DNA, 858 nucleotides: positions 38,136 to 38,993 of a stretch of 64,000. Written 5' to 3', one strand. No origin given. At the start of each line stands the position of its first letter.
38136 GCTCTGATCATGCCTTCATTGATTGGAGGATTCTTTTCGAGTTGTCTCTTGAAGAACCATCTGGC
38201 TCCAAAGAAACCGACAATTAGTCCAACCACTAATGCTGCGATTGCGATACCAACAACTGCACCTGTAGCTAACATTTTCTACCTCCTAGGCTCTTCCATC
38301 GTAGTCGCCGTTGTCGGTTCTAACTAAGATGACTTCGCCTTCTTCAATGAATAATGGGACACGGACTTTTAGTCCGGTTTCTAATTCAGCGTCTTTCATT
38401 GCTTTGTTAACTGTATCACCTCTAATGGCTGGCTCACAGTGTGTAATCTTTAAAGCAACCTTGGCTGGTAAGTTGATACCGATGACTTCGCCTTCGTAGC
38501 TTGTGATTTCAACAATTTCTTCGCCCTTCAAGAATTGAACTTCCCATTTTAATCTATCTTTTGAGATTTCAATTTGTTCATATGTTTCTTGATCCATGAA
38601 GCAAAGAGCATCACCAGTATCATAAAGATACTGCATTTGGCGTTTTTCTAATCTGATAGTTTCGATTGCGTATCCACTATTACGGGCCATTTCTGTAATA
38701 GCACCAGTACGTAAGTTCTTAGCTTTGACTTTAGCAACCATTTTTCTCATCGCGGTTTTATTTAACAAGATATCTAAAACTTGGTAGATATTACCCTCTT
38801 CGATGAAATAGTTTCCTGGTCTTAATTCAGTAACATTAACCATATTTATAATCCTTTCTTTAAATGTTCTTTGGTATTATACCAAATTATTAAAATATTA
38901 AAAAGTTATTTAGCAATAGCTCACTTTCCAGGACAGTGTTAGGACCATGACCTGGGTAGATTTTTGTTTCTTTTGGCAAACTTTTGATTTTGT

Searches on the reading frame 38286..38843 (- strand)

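Call 17: search_protein_families(library=ncbifam, proteins=[window:38286-38843:-], max_evalue=0.00001)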
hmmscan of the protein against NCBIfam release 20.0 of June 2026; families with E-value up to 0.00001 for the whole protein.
window:38286-38843:- (185 aa): 7 families
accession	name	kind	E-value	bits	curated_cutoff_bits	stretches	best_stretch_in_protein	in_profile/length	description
TIGR00038.1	efp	equivalog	5e-62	208.8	185.8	1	3-185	2-184/184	elongation factor P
NF001810.0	PRK00529.1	subfamily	1.7e-61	207.1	161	1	1-185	2-186/187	elongation factor P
NF003392.1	PRK04542.1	equivalog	2.4e-31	109.1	216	1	6-185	5-187/187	elongation factor P-like protein EfpL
TIGR02178.1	yeiP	equivalog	2.9e-29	102.6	264.05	1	5-185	3-186/186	elongation factor P-like protein YeiP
NF011175.0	PRK14578.1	equivalog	2.6e-28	98.7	301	1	23-184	23-186/187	elongation factor P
NF009090.0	PRK12426.1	equivalog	7.9e-24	84.3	226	1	1-181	1-181/185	elongation factor P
NF003076.0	PRK03999.1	equivalog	5.5e-09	35.7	138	1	2-113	6-117/129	translation initiation factor IF-5A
